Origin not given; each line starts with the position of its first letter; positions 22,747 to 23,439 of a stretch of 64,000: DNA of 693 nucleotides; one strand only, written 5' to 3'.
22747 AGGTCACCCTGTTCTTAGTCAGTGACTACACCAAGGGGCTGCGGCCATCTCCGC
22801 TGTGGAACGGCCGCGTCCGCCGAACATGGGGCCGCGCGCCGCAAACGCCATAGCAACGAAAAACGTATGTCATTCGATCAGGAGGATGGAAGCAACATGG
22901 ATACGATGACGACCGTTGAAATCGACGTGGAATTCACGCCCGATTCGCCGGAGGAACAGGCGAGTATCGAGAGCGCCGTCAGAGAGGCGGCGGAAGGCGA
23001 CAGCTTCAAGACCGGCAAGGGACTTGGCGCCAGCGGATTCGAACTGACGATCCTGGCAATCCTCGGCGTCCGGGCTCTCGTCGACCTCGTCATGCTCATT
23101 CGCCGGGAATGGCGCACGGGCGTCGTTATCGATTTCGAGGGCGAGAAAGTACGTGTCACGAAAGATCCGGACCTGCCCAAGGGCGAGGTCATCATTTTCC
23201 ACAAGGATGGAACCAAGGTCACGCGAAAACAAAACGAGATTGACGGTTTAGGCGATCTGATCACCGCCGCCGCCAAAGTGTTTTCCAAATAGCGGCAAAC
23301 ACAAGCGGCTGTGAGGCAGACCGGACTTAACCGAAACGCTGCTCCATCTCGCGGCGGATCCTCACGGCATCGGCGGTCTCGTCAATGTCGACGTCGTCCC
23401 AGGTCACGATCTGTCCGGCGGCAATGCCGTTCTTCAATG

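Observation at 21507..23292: Two-gene operon: M48/Lit-like HEXXH protease plus a small one-helix partner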

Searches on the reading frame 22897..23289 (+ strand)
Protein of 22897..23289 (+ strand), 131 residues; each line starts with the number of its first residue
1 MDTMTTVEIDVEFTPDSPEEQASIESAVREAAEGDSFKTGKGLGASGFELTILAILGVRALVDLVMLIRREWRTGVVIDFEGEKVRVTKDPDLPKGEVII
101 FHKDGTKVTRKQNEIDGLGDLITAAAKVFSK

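Call 7: search_protein_families(library=pfam, proteins=[window:22897-23289:+], max_evalue=1)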
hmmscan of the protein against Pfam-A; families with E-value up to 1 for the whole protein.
window:22897-23289:+ (131 aa): 0 families

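Call 8: search_protein_families(library=padloc, proteins=[window:22897-23289:+], max_evalue=1)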
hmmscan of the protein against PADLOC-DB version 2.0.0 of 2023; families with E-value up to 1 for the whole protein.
window:22897-23289:+ (131 aa): 0 families

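Call 9: search_protein_families(library=ncbifam, proteins=[window:22897-23289:+], max_evalue=1)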
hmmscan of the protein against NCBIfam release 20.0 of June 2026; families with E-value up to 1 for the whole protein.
window:22897-23289:+ (131 aa): 0 families

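Call 11: find_homologous_proteins(query=window:22897-23289:+)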
Query window:22897-23289:+ (131 aa): 1 proteins with E <= 0.001 among 26 candidates.
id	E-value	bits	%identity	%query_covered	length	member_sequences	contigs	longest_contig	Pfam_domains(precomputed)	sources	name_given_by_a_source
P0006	1.0e-73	263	95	100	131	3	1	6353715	-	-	-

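Call 23: search_protein_families(library=phrogs, proteins=[window:22897-23289:+], max_evalue=1)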
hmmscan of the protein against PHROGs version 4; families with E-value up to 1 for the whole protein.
window:22897-23289:+ (131 aa): 2 families
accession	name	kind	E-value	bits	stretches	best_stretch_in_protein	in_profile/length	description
phrog_31195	-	unknown function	0.0064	17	1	35-90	52-103/232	-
phrog_310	-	integration and excision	0.033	14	1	68-108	499-537/696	transposase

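Call 44: find_homologous_proteins(query=A5, max_evalue=0.01)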
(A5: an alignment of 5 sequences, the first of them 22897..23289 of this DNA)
Query A5 (5 sequences) (131 aa, profile of the alignment): 87 proteins with E <= 0.01 among 3383 candidates.
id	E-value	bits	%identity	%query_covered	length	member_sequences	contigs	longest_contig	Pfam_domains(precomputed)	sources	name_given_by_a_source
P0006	8.0e-55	202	95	100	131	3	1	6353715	-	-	-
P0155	2.2e-51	191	39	93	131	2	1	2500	-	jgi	-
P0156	1.6e-48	181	35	68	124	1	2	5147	-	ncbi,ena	-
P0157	1.7e-46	175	30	60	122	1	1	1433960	-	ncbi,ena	-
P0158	2.0e-38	149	34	74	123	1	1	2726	-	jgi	jgi:hypothetical protein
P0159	3.0e-38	148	30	60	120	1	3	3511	-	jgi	jgi:hypothetical protein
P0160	9.2e-38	147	36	74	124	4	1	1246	-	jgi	jgi:hypothetical protein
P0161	1.0e-37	147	35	96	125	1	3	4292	-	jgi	jgi:hypothetical protein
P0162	9.4e-37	143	36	84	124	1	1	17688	-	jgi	jgi:hypothetical protein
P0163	3.7e-36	142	31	77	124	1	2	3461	-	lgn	-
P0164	6.8e-36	141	34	85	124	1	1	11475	-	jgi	jgi:hypothetical protein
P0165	1.0e-35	140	36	77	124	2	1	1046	-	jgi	jgi:hypothetical protein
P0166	1.5e-35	140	31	76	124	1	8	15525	-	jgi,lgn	jgi:hypothetical protein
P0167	5.3e-35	138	33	96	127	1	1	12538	-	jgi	jgi:phosphoribosyl-dephospho-CoA transferase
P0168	6.9e-35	137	31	89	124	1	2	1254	-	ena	-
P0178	7.2e-32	128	33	64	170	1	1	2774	-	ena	-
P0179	1.2e-31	127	31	89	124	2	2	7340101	-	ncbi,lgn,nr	ncbi:hypothetical protein [Nostoc sp. ATCC 53789]|nr:hypothetical protein [Nostoc sp. ATCC 53789] QH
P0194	7.1e-30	121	32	91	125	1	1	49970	-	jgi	jgi:hypothetical protein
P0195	9.2e-30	121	34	49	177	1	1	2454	-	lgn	-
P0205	6.2e-27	112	27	85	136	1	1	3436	-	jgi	jgi:hypothetical protein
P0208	1.2e-26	111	27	84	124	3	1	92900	-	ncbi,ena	-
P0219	1.1e-24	104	31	76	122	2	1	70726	-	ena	-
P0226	1.5e-23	101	26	85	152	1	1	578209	-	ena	-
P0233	3.0e-22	97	37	89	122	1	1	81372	-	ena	-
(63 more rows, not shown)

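Call 45: find_encoding_contigs(protein=P0179, flank=6000, max_places=2)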
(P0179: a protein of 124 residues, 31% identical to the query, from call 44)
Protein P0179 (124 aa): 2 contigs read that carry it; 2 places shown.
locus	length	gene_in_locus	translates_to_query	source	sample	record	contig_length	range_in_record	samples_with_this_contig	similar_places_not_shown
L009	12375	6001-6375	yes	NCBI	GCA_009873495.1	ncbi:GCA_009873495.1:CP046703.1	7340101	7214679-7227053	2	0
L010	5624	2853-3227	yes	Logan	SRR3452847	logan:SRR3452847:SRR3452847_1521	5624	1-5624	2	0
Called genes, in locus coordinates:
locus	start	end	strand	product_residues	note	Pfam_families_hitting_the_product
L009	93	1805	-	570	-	PF00654:Voltage_CLC, PF02641:DUF190 (weak)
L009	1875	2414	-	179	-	-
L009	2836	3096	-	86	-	PF01590:GAF (weak), PF13185:GAF_2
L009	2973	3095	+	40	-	-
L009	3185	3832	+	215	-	PF03473:MOSC, PF03475:YiiM_3-alpha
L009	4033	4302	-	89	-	-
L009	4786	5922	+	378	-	-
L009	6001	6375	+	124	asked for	-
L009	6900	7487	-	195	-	PF05685:Uma2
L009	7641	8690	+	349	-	PF01070:FMN_dh, PF01645:Glu_synthase (faint)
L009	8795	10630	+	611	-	PF01343:Peptidase_S49, PF00574:CLP_protease (faint), PF25145:NfeD1b_N (faint), PF01343:Peptidase_S49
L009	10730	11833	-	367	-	PF00355:Rieske, PF00848:Ring_hydroxyl_A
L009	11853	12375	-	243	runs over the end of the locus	PF12981:DUF3865, PF14518:Haem_oxygenas_2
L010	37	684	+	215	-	PF03473:MOSC, PF03475:YiiM_3-alpha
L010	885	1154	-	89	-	-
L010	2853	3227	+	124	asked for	-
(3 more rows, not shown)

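Call 46: find_encoding_contigs(protein=P0226, flank=6000, max_places=2)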
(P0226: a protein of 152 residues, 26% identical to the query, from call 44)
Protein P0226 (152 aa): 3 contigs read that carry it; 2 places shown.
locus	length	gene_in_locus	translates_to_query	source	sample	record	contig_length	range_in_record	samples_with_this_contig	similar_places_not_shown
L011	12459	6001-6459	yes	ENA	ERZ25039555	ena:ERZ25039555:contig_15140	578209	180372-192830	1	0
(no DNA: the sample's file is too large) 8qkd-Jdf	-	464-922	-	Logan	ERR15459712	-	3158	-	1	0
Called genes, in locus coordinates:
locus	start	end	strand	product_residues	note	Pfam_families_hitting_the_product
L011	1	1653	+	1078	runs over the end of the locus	PF13620:CarboxypepD_reg, PF13715:CarbopepD_reg_2 (weak), PF25183:OMP_b-brl_4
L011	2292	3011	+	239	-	PF00365:PFK (weak)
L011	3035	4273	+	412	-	PF00365:PFK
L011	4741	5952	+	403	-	PF00266:Aminotran_5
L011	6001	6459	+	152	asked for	-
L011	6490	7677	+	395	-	PF13676:TIR_2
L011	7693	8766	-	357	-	-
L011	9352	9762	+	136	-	-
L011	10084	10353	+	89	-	-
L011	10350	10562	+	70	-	-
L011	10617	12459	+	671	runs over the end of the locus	PF00930:DPPIV_N (faint), PF26550:Tricorn_2nd, PF26549:Tricorn_N, PF07676:PD40, PF26549:Tricorn_N, PF02129:Peptidase_S15 (weak), PF00326:Peptidase_S9, PF01738:DLH, +3 more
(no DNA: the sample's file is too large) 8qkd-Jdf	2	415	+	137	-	?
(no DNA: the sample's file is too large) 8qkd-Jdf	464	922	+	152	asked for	-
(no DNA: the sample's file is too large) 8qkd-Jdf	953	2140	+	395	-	PF13676:TIR_2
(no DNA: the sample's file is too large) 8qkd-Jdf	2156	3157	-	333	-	?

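Call 47: find_encoding_contigs(protein=P0208, flank=6000, max_places=2)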
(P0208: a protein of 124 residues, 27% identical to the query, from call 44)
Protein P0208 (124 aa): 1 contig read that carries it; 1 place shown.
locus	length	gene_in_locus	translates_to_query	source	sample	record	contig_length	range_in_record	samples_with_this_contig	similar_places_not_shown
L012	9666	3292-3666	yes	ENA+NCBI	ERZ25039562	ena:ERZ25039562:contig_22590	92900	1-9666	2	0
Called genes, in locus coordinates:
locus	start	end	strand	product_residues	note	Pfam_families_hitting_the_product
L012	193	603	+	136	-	-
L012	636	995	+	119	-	-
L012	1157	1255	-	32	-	-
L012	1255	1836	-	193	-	PF14329:DUF4386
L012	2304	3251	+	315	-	PF10463:Peptidase_U49 (weak)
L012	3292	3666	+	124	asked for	-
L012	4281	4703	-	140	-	PF13683:rve_3 (weak)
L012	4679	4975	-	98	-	-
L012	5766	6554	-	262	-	-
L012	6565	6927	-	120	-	-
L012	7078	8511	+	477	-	PF05598:DUF772, PF01609:DDE_Tnp_1 (weak), PF13751:DDE_Tnp_1_6 (weak)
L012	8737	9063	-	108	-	-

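Call 48: find_encoding_contigs(protein=P0233, flank=6000, max_places=2)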
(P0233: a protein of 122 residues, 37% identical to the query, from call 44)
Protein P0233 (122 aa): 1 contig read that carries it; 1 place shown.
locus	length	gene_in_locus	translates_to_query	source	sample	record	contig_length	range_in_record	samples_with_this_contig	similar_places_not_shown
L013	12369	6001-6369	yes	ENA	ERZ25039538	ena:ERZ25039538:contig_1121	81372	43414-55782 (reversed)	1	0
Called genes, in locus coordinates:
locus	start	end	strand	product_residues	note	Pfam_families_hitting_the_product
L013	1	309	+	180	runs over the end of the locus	PF01625:PMSR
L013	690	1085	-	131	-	-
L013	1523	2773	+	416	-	PF01548:DEDD_Tnp_IS110, PF02371:Transposase_20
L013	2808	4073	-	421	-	PF01548:DEDD_Tnp_IS110, PF02371:Transposase_20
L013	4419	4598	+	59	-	-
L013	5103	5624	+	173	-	-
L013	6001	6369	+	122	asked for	-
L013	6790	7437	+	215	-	PF16291:DUF4937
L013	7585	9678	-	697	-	PF00561:Abhydrolase_1 (weak), PF08386:Abhydrolase_4 (weak)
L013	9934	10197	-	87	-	PF06769:YoeB_toxin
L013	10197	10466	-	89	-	PF02604:PhdYeFM_antitox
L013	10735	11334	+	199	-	-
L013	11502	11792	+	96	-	PF01740:STAS, PF13466:STAS_2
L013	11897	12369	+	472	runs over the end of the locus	PF21269:TreT_GT1, PF13692:Glyco_trans_1_4, PF00534:Glycos_transf_1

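Call 49: search_protein_families(library=pfam, proteins=[L009:4786-5919:+, L011:6490-7674:+, L012:2304-3248:+, L013:5103-5621:+, L011:6001-6456:+, L011:7693-8763:-], max_evalue=1)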
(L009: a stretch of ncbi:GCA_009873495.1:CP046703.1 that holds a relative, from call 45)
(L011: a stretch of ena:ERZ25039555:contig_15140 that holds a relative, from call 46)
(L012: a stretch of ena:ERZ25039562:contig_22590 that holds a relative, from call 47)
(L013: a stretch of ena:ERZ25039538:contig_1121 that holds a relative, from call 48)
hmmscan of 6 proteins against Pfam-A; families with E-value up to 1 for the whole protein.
L009:4786-5919:+ (378 aa): 4 families
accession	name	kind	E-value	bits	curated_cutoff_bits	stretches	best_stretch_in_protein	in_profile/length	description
PF01435.24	Peptidase_M48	-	0.014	15.6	20.3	0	241-315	138-184/186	Peptidase family M48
PF06114.19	Peptidase_M78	-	0.044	14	22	1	218-248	42-80/123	IrrE N-terminal-like domain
PF08147.17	DBP10CT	-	0.056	14.1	27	1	5-29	10-37/66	DBP10CT (NUC160) domain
PF12981.12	DUF3865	-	0.098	12.7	31.6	1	204-271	146-209/224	Domain of Unknown Function with PDB structure (DUF3865)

L011:6490-7674:+ (395 aa): 3 families
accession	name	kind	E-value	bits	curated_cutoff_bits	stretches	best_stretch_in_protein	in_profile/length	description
PF13676.11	TIR_2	-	4.8e-24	85.6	28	1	4-118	1-113/122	TIR domain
PF01582.25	TIR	-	4.8e-05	23.7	21.3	1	5-78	5-80/179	TIR domain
PF18383.6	IFT81_CH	-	0.11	13.3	27.4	1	104-155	44-95/124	Intraflagellar transport 81 calponin homology domain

L012:2304-3248:+ (315 aa): 2 families
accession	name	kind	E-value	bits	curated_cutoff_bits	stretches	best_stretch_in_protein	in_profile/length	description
PF01435.24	Peptidase_M48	-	3.5e-05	24.2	20.3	2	154-174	66-86/186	Peptidase family M48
PF06114.19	Peptidase_M78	-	0.015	15.5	22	1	152-185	41-82/123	IrrE N-terminal-like domain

L013:5103-5621:+ (173 aa): 0 families

L011:6001-6456:+ (152 aa): 1 family
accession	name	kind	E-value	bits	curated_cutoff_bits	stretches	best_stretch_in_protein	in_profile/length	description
PF04641.18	Rtf2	-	0.18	11.5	27.4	1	90-115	125-150/258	Rtf2 RING-finger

L011:7693-8763:- (356 aa): 2 families
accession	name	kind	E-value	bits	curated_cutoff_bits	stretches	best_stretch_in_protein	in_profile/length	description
PF01435.24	Peptidase_M48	-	0.0022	18.3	20.3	1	194-209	66-81/186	Peptidase family M48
PF00144.29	Beta-lactamase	-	0.029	14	27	1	47-163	160-275/329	Beta-lactamase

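Call 55: find_encoding_contigs(protein=P0219, flank=5000, max_places=1)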
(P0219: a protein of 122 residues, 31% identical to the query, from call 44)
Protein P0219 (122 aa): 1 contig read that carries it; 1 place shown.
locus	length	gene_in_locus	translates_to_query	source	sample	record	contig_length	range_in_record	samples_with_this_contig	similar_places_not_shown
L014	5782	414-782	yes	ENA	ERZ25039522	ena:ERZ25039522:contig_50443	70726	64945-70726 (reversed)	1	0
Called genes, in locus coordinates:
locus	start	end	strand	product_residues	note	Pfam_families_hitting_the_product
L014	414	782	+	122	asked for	-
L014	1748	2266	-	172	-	-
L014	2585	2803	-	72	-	-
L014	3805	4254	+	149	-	-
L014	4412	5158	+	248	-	PF08240:ADH_N, PF00107:ADH_zinc_N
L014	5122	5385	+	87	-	PF13602:ADH_zinc_N_2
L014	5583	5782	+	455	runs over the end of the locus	PF01471:PG_binding_1, PF08291:Peptidase_M15_3 (weak)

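Call 56: find_encoding_contigs(protein=P0194, flank=5000, max_places=1)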
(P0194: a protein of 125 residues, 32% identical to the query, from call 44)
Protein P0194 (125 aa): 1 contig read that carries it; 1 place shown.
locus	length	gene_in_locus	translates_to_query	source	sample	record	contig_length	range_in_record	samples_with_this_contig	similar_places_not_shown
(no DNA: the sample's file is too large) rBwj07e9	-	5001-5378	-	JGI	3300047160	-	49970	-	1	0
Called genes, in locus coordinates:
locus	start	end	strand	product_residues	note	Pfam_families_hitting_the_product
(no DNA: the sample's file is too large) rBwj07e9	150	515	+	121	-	-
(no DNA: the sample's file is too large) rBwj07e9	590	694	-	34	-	-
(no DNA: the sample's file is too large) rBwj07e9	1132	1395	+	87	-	-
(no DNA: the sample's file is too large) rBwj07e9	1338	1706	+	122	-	-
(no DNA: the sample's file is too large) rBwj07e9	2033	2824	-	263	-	PF00106:adh_short, PF08659:KR, PF13561:adh_short_C2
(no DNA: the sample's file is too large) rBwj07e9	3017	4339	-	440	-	PF10502:Peptidase_S26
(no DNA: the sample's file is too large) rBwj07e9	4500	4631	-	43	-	-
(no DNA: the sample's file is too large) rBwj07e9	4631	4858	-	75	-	-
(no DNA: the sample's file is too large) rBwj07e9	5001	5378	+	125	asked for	-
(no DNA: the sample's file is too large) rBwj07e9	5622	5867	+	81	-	-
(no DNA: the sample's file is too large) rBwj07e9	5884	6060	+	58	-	-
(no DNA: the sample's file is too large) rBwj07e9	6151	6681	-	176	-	PF14015:DUF4231 (weak)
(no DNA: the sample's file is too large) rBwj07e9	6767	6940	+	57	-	-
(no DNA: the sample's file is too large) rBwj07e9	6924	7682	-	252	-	-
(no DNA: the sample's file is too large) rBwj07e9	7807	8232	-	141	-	-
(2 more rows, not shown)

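Call 58: predict_structure(alignment_id=A2)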
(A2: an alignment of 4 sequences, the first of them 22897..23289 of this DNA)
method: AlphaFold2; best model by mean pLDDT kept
length: 131 residues; sequences in the alignment: 4
mean_pLDDT: 52.7   pTM: 0.41
mean pLDDT of the five models: 52.7, 50.0, 49.4, 48.2, 47.4
residues with pLDDT >= 90: 0; 70-90: 5; 50-70: 79; < 50: 47
segments of 3 or more residues with pLDDT < 50: 1-15, 35-59, 128-131
pLDDT, mean of each block of 10 residues (from residue 1): 33 49 56 45 35 42 58 61 59 70 67 59 54 39
secondary structure, 60 per line:
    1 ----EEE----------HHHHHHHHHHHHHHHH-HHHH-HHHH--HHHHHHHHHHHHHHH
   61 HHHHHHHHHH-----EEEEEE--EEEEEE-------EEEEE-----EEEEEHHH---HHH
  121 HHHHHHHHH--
elements in order: E5-7 H18-33 H35-38 H40-43 H46-70 E76-81 E84-89 E97-101 E107-111 H118-129

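Call 68: search_protein_families(library=pfam, alignment_id=A6, max_evalue=10)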
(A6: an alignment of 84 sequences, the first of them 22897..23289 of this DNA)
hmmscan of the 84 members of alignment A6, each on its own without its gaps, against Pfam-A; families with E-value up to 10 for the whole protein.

A. member 1, window:22897-23289:+ (131 aa): 0 families

B. families by the number of members that match (of 84 scanned): 39 families (the first 25 are shown)
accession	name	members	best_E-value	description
PF04641.18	Rtf2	8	0.027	Rtf2 RING-finger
PF06706.16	CTV_P6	4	0.021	Citrus tristeza virus 6-kDa protein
PF14029.11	DUF4244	3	0.058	Protein of unknown function (DUF4244)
PF00381.24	PTS-HPr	2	0.0035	PTS HPr component phosphorylation site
PF05972.16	APC_15aa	2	0.01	APC 15 residue motif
PF21181.3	SsfX3_N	2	0.02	SsfX3, N-terminal domain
PF22148.1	Fervidolysin_NPro-like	2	0.041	Fervidolysin N-terminal prodomain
PF08029.16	HisG_C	2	0.043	HisG, C-terminal domain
PF01709.26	Transcrip_reg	2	0.044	TACO1/YebC second and third domain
PF22157.2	SupH-like_C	2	0.071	Sucrose hydrolase-like, C-terminal domain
PF20470.4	HTH_61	2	0.08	Helix-turn-helix domain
PF21252.2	Glyco_hydro_109_C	2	0.087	Glycosyl hydrolase 109, C-terminal domain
PF11821.13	ActD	2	0.13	Alternative complex III, ActD subunit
PF20121.4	DUF6511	1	0.014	Family of unknown function (DUF6511)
PF10821.13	DUF2567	1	0.024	Protein of unknown function (DUF2567)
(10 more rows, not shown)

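Call 75: find_encoding_contigs(protein=P0178, flank=4000, max_places=1)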
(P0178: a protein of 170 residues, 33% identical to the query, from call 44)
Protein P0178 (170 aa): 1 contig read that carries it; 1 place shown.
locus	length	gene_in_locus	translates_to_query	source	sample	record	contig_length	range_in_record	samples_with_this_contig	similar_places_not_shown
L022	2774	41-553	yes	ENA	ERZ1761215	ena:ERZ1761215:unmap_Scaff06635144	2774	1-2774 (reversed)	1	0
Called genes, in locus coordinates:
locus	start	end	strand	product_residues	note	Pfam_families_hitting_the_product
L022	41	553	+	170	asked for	-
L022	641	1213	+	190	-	-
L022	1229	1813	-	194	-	-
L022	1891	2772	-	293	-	?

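Call 76: find_encoding_contigs(protein=P0195, flank=4000, max_places=1)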
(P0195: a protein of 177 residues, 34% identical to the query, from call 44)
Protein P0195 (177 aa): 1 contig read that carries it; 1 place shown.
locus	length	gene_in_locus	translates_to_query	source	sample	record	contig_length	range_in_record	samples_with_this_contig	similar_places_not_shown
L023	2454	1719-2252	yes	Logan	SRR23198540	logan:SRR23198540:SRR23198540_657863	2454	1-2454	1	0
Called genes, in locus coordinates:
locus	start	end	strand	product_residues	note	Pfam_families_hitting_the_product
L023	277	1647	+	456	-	PF10463:Peptidase_U49 (weak)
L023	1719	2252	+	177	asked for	-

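Call 77: find_encoding_contigs(protein=P0205, flank=4000, max_places=1)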
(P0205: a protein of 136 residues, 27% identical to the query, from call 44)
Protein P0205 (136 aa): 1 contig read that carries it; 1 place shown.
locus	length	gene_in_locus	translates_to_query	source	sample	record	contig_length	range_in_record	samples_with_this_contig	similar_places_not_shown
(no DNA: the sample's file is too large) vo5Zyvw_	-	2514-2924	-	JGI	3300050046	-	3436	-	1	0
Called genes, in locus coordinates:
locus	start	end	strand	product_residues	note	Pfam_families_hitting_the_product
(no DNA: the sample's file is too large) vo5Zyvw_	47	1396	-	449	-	PF00291:PALP, PF00571:CBS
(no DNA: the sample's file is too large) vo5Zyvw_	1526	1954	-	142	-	-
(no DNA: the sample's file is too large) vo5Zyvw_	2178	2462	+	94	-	-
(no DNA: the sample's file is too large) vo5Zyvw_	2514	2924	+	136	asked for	-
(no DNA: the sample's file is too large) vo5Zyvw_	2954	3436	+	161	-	?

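Call 92: fold_search(model_id=the predicted structure, library=pdb)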
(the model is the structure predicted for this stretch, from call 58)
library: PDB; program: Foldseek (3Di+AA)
matches with E <= 10: 252; with E <= 0.001: 0
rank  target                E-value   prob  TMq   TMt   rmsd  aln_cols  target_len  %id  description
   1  6dx3_C                3.3e-02  0.51  0.23  0.20  10.3       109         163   13  Crystal structure of the viral OTU domain protease from Taggert virus (released 2018-12-19)
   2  6dx3_D                3.8e-02  0.41  0.23  0.21  10.1       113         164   14  Crystal structure of the viral OTU domain protease from Taggert virus (released 2018-12-19)
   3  7jms_E                6.1e-02  0.25  0.20  0.18  10.0       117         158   15  Structure of the Hazara virus OTU bound to ubiquitin (released 2020-10-21)
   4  7jms_A                6.1e-02  0.23  0.19  0.17  10.8       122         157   13  Structure of the Hazara virus OTU bound to ubiquitin (released 2020-10-21)
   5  6dx3_A                9.4e-02  0.28  0.22  0.19  10.2       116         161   12  Crystal structure of the viral OTU domain protease from Taggert virus (released 2018-12-19)
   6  6dx3_B                9.4e-02  0.25  0.23  0.21  10.1       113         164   14  Crystal structure of the viral OTU domain protease from Taggert virus (released 2018-12-19)
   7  6oat_A                1.0e-01  0.20  0.20  0.18  10.0       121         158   19  Structure of the Ganjam virus OTU bound to sheep ISG15 (released 2020-01-08)
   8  6oar_C                1.7e-01  0.21  0.23  0.20  10.1       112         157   12  Structure of the Kupe virus OTU bound to the C-terminal domain of sheep ISG15 (released 2020-01-08)
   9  3phw_E                2.2e-01  0.13  0.22  0.20  10.7       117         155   13  OTU Domain of Crimean Congo Hemorrhagic Fever Virus in complex with Ubiquitin (released 2011-02-02)
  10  7jms_C                2.7e-01  0.14  0.23  0.20   9.7       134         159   13  Structure of the Hazara virus OTU bound to ubiquitin (released 2020-10-21)
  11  3phw_A                3.0e-01  0.16  0.23  0.20  10.4       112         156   12  OTU Domain of Crimean Congo Hemorrhagic Fever Virus in complex with Ubiquitin (released 2011-02-02)
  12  3phw_C                3.2e-01  0.12  0.20  0.18  11.7       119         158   10  OTU Domain of Crimean Congo Hemorrhagic Fever Virus in complex with Ubiquitin (released 2011-02-02)
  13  3pse_A                3.2e-01  0.12  0.22  0.19   9.8       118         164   13  Structure of a viral OTU domain protease bound to interferon-stimulated gene 15 (ISG15) (released 2011-01-19)
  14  3znh_A                3.4e-01  0.12  0.21  0.19  10.6       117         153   10  Crimean Congo Hemorrhagic Fever Virus OTU domain in complex with ubiquitin-propargyl. (released 2013-02-27)
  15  3phx_A                4.6e-01  0.10  0.19  0.17  10.0       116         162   11  OTU Domain of Crimean Congo Hemorrhagic Fever Virus in complex with ISG15 (released 2011-02-02)
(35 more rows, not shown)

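Call 102: search_solved_structures(query=A6, max_evalue=10)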
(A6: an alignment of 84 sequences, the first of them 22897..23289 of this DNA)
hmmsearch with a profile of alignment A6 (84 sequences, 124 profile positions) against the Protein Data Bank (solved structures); distinct sequences matched with E-value up to 10: 0.

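Call 103: search_protein_families(library=ncbifam, proteins=[L009:4786-5919:+, P0179, P0157, L011:6490-7674:+, L023:277-1644:+, P0195, P0226, P0156], max_evalue=0.1)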
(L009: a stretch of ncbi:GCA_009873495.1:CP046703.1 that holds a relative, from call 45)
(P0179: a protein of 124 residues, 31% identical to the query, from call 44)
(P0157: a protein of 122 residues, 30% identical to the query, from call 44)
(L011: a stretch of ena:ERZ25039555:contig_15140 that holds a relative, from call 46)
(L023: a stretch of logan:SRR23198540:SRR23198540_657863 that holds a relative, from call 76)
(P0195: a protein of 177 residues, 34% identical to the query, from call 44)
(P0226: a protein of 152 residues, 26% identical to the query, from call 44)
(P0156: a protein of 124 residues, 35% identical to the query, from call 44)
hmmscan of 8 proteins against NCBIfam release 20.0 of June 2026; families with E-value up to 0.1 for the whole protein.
L009:4786-5919:+ (378 aa): 1 family
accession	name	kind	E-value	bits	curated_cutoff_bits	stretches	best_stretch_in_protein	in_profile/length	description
NF033934.1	KCU-star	equivalog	0.019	15.3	85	0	226-249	22-45/57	KCU-star family selenoprotein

P0179 (124 aa): 0 families

P0157 (122 aa): 3 families
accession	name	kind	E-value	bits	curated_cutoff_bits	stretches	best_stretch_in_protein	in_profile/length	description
NF045782.1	NicBOxredNboR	equivalog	0.026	14.2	260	1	45-99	100-155/206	nicotine blue oxidoreductase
TIGR01003.1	PTS_HPr_family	subfamily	0.057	13.4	47.9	0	1-28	53-80/82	HPr family phosphocarrier protein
NF010352.0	PRK13780.1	equivalog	0.061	13.2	110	0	2-27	54-79/88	phosphocarrier protein HPr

L011:6490-7674:+ (395 aa): 2 families
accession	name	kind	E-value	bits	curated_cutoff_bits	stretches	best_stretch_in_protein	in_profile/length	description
NF058526.1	Thoeris_type3_ThcB4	equivalog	2.6e-07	29.8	220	1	4-89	130-216/375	Thoeris type III anti-phage system protein ThcB4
NF042941.1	Retron_TIR_antiphage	equivalog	0.0045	15.8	600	1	3-78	341-417/464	TIR domain-containing anti-phage reverse transcriptase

L023:277-1644:+ (456 aa): 0 families

P0195 (177 aa): 1 family
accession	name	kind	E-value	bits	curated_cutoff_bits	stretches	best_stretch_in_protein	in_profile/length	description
NF033885.1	conj_TraP_IncI1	equivalog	0.029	14.1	135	1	15-94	23-102/217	conjugal transfer protein TraP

P0226 (152 aa): 0 families

P0156 (124 aa): 0 families

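Call 107: search_protein_families(library=padloc, proteins=[L011:6490-7674:+, L022:641-1210:+], max_evalue=0.01)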
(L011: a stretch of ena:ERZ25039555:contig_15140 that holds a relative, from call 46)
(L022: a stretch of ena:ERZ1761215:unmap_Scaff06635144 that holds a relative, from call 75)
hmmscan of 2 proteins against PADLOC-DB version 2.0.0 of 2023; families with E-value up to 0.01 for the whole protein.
L011:6490-7674:+ (395 aa): 3 families
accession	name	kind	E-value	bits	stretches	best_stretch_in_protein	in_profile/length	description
PDLC02012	SAVED5--SAVED_TIR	-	2.7e-08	31.3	1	3-77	15-90/404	-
PDLC00434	ThsB1|ThsB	-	6.4e-05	20.2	1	3-88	140-226/396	TIR-like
PDLC05062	PDC-S66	-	0.0019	15.7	1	4-78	151-226/282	-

L022:641-1210:+ (190 aa): 0 families
